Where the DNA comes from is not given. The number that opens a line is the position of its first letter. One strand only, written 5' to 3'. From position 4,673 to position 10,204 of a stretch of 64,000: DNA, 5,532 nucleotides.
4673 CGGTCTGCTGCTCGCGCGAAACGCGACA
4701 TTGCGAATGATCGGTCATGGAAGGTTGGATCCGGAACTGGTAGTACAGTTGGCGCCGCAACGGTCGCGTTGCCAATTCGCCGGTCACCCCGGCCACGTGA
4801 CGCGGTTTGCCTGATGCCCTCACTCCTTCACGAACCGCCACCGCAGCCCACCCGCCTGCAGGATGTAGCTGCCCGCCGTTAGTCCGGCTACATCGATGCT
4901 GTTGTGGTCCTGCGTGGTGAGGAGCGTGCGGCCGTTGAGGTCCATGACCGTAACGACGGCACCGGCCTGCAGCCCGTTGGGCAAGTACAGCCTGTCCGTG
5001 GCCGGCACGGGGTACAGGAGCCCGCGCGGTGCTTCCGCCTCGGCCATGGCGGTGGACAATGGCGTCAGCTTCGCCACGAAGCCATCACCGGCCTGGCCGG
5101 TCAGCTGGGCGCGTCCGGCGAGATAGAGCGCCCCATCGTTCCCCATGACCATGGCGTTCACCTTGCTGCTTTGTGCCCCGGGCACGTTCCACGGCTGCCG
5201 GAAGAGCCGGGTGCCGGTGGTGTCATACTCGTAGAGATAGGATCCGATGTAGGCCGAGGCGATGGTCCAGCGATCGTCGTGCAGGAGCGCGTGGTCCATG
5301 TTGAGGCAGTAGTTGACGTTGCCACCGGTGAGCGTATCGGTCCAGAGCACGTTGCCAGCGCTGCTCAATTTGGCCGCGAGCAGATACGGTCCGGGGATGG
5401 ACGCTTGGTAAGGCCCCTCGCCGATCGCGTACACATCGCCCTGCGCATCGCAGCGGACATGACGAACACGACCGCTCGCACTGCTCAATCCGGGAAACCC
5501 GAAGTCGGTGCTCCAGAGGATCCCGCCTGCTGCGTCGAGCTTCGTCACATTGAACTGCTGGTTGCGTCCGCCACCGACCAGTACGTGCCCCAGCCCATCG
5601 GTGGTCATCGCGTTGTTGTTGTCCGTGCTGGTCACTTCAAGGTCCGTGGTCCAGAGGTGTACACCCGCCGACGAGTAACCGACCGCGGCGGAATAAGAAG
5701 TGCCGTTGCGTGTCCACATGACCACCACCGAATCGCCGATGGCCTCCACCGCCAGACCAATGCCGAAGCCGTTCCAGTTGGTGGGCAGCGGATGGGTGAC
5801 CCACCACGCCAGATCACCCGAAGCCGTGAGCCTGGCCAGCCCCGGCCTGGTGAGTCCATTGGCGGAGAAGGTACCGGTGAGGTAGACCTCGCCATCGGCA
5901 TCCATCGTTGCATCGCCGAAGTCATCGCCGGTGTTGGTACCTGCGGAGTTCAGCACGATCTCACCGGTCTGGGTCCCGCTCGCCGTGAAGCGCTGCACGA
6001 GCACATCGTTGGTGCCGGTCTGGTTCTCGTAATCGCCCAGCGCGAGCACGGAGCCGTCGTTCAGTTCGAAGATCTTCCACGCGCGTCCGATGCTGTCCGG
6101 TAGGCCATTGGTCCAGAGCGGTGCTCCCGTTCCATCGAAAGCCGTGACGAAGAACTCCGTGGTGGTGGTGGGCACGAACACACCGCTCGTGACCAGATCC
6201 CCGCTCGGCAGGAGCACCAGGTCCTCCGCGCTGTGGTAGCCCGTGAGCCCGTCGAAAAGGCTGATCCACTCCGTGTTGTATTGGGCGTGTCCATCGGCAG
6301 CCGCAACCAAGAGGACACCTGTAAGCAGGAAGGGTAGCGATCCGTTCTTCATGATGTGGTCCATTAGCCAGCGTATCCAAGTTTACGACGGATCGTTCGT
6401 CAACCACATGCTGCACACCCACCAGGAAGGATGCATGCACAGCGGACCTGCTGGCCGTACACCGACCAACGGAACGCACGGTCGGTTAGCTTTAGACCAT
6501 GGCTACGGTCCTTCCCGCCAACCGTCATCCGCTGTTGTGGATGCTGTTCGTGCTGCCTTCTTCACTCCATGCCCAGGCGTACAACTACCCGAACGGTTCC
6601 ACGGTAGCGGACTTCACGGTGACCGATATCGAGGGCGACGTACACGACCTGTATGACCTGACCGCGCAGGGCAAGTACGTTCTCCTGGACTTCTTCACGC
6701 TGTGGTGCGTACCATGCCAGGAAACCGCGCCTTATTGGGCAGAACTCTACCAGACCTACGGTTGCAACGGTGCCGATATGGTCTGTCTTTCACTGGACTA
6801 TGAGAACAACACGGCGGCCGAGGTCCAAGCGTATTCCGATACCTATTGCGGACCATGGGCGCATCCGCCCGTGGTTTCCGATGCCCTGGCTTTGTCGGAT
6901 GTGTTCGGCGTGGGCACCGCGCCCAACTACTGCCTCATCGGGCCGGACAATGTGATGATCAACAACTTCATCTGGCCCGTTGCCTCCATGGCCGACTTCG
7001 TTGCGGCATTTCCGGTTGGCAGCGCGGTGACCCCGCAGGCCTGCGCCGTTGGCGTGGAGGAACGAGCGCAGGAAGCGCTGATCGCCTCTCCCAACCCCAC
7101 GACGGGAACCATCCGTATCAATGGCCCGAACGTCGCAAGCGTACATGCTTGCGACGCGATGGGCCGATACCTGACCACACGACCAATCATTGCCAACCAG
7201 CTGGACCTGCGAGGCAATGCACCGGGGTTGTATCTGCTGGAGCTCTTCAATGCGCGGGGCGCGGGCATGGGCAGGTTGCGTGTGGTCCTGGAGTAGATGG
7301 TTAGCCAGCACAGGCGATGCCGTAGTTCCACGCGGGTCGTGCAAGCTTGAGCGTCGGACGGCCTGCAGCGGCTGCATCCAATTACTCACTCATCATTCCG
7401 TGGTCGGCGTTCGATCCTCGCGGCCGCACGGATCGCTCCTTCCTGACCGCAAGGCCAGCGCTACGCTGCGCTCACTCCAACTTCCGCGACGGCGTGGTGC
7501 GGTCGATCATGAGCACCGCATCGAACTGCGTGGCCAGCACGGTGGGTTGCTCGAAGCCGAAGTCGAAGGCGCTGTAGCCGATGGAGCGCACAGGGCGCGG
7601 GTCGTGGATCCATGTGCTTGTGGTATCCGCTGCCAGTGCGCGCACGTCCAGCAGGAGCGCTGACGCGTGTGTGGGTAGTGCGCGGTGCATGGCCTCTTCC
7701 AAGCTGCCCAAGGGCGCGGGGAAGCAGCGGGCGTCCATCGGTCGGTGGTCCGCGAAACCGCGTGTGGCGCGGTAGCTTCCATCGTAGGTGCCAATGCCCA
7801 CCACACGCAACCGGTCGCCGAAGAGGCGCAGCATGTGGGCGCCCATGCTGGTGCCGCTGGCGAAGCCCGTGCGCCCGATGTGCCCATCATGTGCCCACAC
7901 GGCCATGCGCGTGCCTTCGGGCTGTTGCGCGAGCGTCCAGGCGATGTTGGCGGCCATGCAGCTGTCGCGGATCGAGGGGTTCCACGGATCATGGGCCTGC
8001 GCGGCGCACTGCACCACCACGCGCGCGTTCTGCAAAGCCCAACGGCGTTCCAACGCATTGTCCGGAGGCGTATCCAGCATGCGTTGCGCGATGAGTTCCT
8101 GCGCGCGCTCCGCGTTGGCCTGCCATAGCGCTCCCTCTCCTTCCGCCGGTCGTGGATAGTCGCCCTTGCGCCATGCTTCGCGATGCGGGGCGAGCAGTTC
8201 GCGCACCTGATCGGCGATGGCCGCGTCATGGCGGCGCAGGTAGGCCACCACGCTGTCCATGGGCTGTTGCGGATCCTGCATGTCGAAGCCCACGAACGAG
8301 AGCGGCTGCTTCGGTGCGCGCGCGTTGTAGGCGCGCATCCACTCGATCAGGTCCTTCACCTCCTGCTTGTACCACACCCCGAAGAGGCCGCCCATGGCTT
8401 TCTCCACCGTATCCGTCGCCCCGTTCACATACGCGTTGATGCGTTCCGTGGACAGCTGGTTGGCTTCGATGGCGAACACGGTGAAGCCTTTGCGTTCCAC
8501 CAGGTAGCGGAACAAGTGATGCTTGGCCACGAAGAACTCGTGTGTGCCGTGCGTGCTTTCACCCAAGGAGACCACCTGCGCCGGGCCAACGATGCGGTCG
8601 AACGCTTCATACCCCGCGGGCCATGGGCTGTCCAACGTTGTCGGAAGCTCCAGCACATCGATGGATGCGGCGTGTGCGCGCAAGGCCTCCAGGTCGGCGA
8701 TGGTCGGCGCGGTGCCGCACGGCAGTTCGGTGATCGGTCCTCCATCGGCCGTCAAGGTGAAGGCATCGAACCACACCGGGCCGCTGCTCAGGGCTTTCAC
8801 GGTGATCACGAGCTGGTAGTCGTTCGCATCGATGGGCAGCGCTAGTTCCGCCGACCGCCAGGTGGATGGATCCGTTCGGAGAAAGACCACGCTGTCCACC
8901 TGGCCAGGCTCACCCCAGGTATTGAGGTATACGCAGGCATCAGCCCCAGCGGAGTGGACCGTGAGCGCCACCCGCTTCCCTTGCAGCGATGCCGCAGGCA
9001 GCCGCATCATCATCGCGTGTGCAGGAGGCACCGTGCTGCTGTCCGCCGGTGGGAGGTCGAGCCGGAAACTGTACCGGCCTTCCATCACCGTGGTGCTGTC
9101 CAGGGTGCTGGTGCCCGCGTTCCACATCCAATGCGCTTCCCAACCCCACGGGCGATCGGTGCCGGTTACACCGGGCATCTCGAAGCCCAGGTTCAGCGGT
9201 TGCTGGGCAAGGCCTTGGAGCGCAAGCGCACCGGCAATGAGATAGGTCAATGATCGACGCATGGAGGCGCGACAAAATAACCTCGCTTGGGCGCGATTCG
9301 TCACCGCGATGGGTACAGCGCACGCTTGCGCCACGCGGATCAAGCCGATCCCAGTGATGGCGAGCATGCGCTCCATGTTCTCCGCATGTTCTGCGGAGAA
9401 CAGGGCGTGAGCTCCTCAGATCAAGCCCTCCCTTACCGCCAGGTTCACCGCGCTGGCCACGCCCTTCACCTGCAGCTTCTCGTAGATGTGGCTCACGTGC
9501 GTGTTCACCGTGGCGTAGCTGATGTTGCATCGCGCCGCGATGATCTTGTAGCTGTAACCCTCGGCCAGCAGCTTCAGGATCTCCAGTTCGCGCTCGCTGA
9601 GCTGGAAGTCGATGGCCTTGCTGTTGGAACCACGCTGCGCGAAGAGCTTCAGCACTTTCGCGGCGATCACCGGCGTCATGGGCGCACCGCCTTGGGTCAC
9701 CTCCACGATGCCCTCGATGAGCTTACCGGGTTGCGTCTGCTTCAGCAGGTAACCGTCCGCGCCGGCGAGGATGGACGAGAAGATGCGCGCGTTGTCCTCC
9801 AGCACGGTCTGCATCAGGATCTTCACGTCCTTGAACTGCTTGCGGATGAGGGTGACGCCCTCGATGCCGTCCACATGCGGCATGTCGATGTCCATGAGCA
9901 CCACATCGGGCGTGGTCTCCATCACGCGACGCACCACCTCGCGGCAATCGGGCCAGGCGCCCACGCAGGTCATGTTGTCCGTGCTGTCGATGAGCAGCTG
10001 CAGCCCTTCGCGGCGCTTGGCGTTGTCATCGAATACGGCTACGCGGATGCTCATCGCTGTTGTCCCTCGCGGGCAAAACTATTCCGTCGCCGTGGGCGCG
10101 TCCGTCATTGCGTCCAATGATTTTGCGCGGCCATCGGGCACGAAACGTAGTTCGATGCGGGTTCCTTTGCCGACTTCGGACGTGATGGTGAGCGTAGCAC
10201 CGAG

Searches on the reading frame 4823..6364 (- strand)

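Call 15: search_protein_families(library=pfam, proteins=[window:4823-6364:-], max_evalue=0.001)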
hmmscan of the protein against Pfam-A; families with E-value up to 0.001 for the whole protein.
window:4823-6364:- (514 aa): 2 families
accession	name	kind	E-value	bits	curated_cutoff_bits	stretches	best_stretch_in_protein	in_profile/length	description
PF17164.10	DUF5122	-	5e-07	30.3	27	1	156-185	2-32/36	Domain of unknown function (DUF5122) beta-propeller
PF18962.6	Por_Secre_tail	-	7.4e-06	26.6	27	1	450-503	1-61/75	Secretion system C-terminal sorting domain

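Call 67: search_protein_families(library=pfam, proteins=[window:4823-6364:-], max_evalue=0.1)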
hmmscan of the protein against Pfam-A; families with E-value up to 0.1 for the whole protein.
window:4823-6364:- (514 aa): 3 families
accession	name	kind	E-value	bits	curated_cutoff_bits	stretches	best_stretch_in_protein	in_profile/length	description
PF17164.10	DUF5122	-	5e-07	30.3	27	1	156-185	2-32/36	Domain of unknown function (DUF5122) beta-propeller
PF18962.6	Por_Secre_tail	-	7.4e-06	26.6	27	1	450-503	1-61/75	Secretion system C-terminal sorting domain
PF16892.10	CHS5_N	-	0.092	13.1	39.8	0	270-287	3-20/48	Chitin biosynthesis protein CHS5 N-terminus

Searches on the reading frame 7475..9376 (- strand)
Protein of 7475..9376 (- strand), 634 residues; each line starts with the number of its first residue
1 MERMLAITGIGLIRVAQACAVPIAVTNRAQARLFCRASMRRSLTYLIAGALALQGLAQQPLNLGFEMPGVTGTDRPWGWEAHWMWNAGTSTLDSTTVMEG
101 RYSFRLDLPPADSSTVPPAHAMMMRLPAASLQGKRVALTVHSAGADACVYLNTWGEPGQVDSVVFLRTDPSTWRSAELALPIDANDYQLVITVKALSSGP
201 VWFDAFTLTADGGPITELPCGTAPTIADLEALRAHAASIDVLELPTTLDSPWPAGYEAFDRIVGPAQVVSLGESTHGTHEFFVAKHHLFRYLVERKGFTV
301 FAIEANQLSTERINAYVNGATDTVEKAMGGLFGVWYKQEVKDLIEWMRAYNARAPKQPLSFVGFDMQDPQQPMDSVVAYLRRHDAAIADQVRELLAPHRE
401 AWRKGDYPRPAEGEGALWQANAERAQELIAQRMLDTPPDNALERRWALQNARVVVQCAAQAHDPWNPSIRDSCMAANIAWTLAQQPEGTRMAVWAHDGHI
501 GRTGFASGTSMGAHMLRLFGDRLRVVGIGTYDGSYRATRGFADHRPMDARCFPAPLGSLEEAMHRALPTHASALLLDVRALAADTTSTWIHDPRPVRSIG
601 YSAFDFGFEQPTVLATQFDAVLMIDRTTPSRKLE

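Call 15: search_protein_families(library=pfam, proteins=[window:7475-9376:-], max_evalue=0.001)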
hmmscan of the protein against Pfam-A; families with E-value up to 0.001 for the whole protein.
window:7475-9376:- (634 aa): 1 family
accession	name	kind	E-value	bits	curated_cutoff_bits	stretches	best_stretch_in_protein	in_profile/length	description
PF05139.19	Erythro_esteras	-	4.5e-66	224.4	26.4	1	293-627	1-358/358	Erythromycin esterase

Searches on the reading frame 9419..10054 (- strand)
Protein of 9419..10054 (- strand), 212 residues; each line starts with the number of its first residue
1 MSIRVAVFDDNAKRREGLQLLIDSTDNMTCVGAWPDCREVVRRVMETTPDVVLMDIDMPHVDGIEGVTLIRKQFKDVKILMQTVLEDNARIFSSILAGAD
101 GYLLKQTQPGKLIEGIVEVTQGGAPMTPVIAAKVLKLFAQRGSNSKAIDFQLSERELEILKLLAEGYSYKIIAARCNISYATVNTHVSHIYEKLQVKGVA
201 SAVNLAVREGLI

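Call 15: search_protein_families(library=pfam, proteins=[window:9419-10054:-], max_evalue=0.001)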
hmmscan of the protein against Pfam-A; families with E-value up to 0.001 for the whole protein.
window:9419-10054:- (212 aa): 7 families
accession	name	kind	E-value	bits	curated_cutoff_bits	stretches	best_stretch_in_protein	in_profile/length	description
PF00072.30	Response_reg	-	7.7e-21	74.8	30.2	1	5-114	1-108/111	Response regulator receiver domain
PF00196.25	GerE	-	2e-17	63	23.5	1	151-206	2-57/57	Bacterial regulatory proteins, luxR family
PF08281.18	Sigma70_r4_2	-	1.2e-07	31.7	25.7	1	151-194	10-54/54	Sigma-70, region 4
PF13384.12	HTH_23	-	2.1e-06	27.8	24.6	1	155-184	6-35/50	Homeodomain-like domain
PF13936.12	HTH_38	-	2e-05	24.6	27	1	152-188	7-42/44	Helix-turn-helix domain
PF13412.12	HTH_24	-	0.00054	19.9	21.9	0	153-187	2-38/48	Winged helix-turn-helix DNA-binding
PF13551.12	HTH_29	-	0.00087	19.8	28.1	0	158-187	3-33/64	Winged helix-turn helix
